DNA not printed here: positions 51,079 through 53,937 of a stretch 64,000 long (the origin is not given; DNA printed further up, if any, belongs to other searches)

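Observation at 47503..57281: Candidate new redox supercomplex: Ald-like, HydC, HydB, catalytically empty HydA-like, atypical NfnA, NfnB, CoA-transferase in one operon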

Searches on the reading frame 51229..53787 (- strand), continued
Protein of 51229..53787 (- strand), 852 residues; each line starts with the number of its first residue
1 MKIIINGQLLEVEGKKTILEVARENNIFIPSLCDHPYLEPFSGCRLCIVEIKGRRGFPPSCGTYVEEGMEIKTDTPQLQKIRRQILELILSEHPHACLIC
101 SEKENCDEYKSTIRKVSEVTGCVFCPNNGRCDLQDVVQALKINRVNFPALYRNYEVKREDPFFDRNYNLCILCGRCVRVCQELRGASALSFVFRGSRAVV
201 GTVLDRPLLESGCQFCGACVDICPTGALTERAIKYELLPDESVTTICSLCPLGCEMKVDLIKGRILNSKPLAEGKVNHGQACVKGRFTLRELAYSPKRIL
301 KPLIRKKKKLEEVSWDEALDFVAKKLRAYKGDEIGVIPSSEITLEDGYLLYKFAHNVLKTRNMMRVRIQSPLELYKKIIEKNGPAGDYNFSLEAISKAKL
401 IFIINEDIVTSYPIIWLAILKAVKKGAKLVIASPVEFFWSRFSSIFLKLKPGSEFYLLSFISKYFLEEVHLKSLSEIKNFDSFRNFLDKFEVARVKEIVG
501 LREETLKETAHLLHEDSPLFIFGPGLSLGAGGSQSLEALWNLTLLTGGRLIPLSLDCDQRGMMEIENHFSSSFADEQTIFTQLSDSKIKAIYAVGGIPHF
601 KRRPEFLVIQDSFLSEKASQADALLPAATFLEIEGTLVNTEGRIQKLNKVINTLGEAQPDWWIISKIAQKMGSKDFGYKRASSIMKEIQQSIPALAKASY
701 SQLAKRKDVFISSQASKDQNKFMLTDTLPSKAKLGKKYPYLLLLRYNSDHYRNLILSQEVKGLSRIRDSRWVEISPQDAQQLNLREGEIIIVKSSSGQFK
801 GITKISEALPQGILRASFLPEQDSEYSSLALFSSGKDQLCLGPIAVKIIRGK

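Call 71: find_encoding_contigs(protein=P0475, flank=8000, max_places=1)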
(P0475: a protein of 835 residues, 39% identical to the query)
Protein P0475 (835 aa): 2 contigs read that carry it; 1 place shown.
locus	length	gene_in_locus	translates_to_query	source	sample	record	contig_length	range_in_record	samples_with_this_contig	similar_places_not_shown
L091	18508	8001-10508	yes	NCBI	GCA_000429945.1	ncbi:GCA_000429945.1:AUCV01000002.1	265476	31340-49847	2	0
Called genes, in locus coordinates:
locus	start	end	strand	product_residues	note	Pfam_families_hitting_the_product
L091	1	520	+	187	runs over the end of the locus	PF01202:SKI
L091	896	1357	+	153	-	-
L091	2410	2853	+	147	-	PF00583:Acetyltransf_1, PF13673:Acetyltransf_10, PF13508:Acetyltransf_7, PF08445:FR47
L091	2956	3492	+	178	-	PF12724:Flavodoxin_5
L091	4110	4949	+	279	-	PF08668:HDOD, PF01966:HD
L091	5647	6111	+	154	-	PF01257:2Fe-2S_thioredx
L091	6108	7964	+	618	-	PF01512:Complex1_51K, PF10589:NADH_4Fe-4S, PF00037:Fer4, PF12837:Fer4_6 (weak), PF13237:Fer4_10 (weak), PF14697:Fer4_21 (weak)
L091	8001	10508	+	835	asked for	PF00111:Fer2, PF13510:Fer2_4, PF13187:Fer4_9 (weak), PF22117:Fer4_Nqo3, PF00384:Molybdopterin, PF10418:DHODB_Fe-S_bind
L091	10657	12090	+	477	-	PF14691:Fer4_20, PF07992:Pyr_redox_2, PF13738:Pyr_redox_3, PF00070:Pyr_redox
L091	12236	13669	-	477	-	PF02554:CstA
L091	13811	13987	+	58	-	-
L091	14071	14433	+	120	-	-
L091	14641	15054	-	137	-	-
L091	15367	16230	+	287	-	PF03446:NAD_binding_2, PF03807:F420_oxidored (faint), PF14833:NAD_binding_11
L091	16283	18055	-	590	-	PF07694:5TM-5TMR_LYT, PF06580:His_kinase, PF02518:HATPase_c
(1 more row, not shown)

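Call 72: find_encoding_contigs(protein=P0441, flank=8000, max_places=1)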
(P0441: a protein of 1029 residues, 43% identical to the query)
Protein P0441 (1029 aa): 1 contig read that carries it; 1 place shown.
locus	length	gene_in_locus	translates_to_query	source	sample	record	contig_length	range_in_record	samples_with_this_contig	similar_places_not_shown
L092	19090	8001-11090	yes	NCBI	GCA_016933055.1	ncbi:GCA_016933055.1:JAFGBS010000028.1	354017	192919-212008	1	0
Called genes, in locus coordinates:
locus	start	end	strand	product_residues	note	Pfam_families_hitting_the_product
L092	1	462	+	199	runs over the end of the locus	-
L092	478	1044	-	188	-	PF01725:Ham1p_like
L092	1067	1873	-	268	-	-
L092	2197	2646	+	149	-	-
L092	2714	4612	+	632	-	PF00750:tRNA-synt_1d, PF05746:DALR_1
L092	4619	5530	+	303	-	PF01916:DS, PF21570:ArgZ-like_C_2nd (weak)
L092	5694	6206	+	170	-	PF01257:2Fe-2S_thioredx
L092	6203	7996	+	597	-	PF01257:2Fe-2S_thioredx (weak), PF01512:Complex1_51K, PF10589:NADH_4Fe-4S, PF00037:Fer4 (weak), PF14697:Fer4_21, PF12838:Fer4_7, PF13187:Fer4_9 (weak), PF00037:Fer4, +3 more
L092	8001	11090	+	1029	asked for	PF00111:Fer2 (weak), PF13510:Fer2_4, PF12838:Fer4_7, PF13187:Fer4_9 (weak), PF22117:Fer4_Nqo3, PF04879:Molybdop_Fe4S4, PF00384:Molybdopterin, PF10418:DHODB_Fe-S_bind, +3 more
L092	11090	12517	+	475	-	PF14691:Fer4_20, PF13738:Pyr_redox_3 (faint), PF00070:Pyr_redox (faint), PF01266:DAO (faint), PF07992:Pyr_redox_2, PF13241:NAD_binding_7 (faint)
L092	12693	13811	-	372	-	PF00248:Aldo_ket_red, PF12838:Fer4_7 (faint), PF13534:Fer4_17 (weak)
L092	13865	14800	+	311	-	PF00005:ABC_tran, PF13304:AAA_21 (weak)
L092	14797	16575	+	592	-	PF09847:12TM_1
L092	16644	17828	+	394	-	PF00092:VWA, PF04056:Ssl1, PF13519:VWA_2, PF03731:Ku_N (weak)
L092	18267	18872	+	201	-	PF00025:Arf, PF00071:Ras, PF08477:Roc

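Call 73: find_encoding_contigs(protein=P0440, flank=8000, max_places=1)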
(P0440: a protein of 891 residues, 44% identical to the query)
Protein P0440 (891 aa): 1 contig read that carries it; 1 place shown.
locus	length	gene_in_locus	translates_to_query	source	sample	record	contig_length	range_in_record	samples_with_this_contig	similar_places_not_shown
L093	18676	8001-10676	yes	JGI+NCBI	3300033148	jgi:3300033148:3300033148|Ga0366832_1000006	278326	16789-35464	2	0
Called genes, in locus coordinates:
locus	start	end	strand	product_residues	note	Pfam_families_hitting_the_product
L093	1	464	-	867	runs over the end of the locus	PF01326:PPDK_N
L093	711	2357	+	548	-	PF01645:Glu_synthase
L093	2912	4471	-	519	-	PF00117:GATase, PF07722:Peptidase_C26, PF02540:NAD_synthase, PF03054:tRNA_Me_trans (faint), PF00958:GMP_synt_C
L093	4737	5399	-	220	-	-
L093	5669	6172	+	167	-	PF01257:2Fe-2S_thioredx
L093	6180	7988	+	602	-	PF01512:Complex1_51K, PF10531:SLBB (weak), PF12797:Fer4_2 (faint), PF10589:NADH_4Fe-4S, PF12837:Fer4_6 (faint), PF14697:Fer4_21, PF13187:Fer4_9 (weak), PF00037:Fer4 (weak)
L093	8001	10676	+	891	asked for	PF00111:Fer2, PF13510:Fer2_4, PF10588:NADH-G_4Fe-4S_3, PF12838:Fer4_7, PF13237:Fer4_10 (weak), PF22117:Fer4_Nqo3, PF00384:Molybdopterin, PF10418:DHODB_Fe-S_bind, +2 more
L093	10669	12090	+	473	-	PF01262:AlaDh_PNT_C (faint), PF14691:Fer4_20, PF13241:NAD_binding_7 (faint), PF01266:DAO (faint), PF03807:F420_oxidored (faint), PF07992:Pyr_redox_2, PF13450:NAD_binding_8 (weak), PF00070:Pyr_redox (weak), +1 more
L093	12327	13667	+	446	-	PF02812:ELFV_dehydrog_N, PF00208:ELFV_dehydrog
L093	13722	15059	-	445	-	PF03721:UDPG_MGDP_dh_N, PF03807:F420_oxidored (faint), PF00984:UDPG_MGDP_dh, PF03720:UDPG_MGDP_dh_C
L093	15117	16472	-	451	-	PF03721:UDPG_MGDP_dh_N, PF00984:UDPG_MGDP_dh, PF03720:UDPG_MGDP_dh_C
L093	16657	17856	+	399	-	PF00180:Iso_dh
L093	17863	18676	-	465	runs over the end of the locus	PF02040:ArsB (faint), PF03600:CitMHS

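Call 84: search_protein_families(library=pfam, proteins=[L061:4370-5569:+, L061:5530-5859:+, L061:5903-7345:+, L041:6847-10002:+, L081:6786-9935:+], max_evalue=0.000001)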
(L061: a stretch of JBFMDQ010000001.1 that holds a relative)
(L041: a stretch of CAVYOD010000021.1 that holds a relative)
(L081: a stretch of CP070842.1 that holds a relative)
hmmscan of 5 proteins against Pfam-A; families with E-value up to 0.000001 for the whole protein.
L061:4370-5569:+ (400 aa): 2 families
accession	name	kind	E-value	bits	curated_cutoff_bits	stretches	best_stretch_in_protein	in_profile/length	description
PF01262.27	AlaDh_PNT_C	-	6.4e-70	235.3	23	1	161-385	1-212/214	Alanine dehydrogenase/PNT, C-terminal domain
PF05222.21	AlaDh_PNT_N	-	1.4e-40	139.1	30.4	1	17-157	1-136/136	Alanine dehydrogenase/PNT, N-terminal domain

L061:5530-5859:+ (110 aa): 1 family
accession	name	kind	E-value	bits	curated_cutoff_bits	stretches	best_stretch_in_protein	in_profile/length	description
PF12769.12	PNTB_4TM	-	7.9e-26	90.8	26.2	1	22-104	2-84/85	4TM region of pyridine nucleotide transhydrogenase, mitoch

L061:5903-7345:+ (481 aa): 1 family
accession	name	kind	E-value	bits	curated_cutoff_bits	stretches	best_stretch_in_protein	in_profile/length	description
PF02233.22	PNTB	-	4.4e-158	527.4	31.7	1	22-474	2-455/456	NAD(P) transhydrogenase beta subunit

L041:6847-10002:+ (1052 aa): 7 families
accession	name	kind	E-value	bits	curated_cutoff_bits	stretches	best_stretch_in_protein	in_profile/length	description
PF01512.22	Complex1_51K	-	1.2e-45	155.5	31.2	1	181-352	1-149/150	Nuo51 FMN-binding domain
PF10589.14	NADH_4Fe-4S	-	1.2e-34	118.5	23.5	1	463-547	1-85/85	NADH-ubiquinone oxidoreductase-F iron-sulfur binding region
PF07992.20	Pyr_redox_2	-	9.1e-33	114.3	26.1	1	657-955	2-291/291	Pyridine nucleotide-disulphide oxidoreductase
PF14691.11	Fer4_20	-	1.1e-25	90.1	25.8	1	551-642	22-111/113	Dihydroprymidine dehydrogenase domain II, 4Fe-4S cluster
PF13738.12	Pyr_redox_3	-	1.4e-13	51.2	30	1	744-939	127-305/305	Pyridine nucleotide-disulphide oxidoreductase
PF13450.12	NAD_binding_8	-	1.5e-09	38.4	21.9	1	660-697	1-38/68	NAD(P)-binding Rossmann-like domain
PF00070.33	Pyr_redox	-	1.1e-07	32.6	22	0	788-852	1-67/82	Pyridine nucleotide-disulphide oxidoreductase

L081:6786-9935:+ (1050 aa): 10 families
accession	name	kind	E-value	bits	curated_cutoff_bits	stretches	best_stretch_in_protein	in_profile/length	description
PF01512.22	Complex1_51K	-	2.2e-44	151.4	31.2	1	198-369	1-149/150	Nuo51 FMN-binding domain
PF10589.14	NADH_4Fe-4S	-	5.5e-35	119.5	23.5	1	480-564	1-85/85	NADH-ubiquinone oxidoreductase-F iron-sulfur binding region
PF07992.20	Pyr_redox_2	-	3.1e-34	119.2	26.1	1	672-965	1-291/291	Pyridine nucleotide-disulphide oxidoreductase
PF14691.11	Fer4_20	-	1.6e-20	73.4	25.8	1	566-655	15-107/113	Dihydroprymidine dehydrogenase domain II, 4Fe-4S cluster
PF13738.12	Pyr_redox_3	-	2.3e-11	44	30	0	758-834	128-198/305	Pyridine nucleotide-disulphide oxidoreductase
PF13450.12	NAD_binding_8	-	9e-10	39.1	21.9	1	676-711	1-36/68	NAD(P)-binding Rossmann-like domain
PF00070.33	Pyr_redox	-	1.1e-08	35.8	22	0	673-706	1-34/82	Pyridine nucleotide-disulphide oxidoreductase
PF01593.30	Amino_oxidase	-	2.2e-08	34.3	19.8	0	682-711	2-31/443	Flavin containing amine oxidoreductase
PF01266.30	DAO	-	6.4e-08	32.9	27.9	1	673-707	1-35/353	FAD dependent oxidoreductase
PF01946.23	Thi4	-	8.5e-08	32.2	26.2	1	671-740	17-86/235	Thi4 family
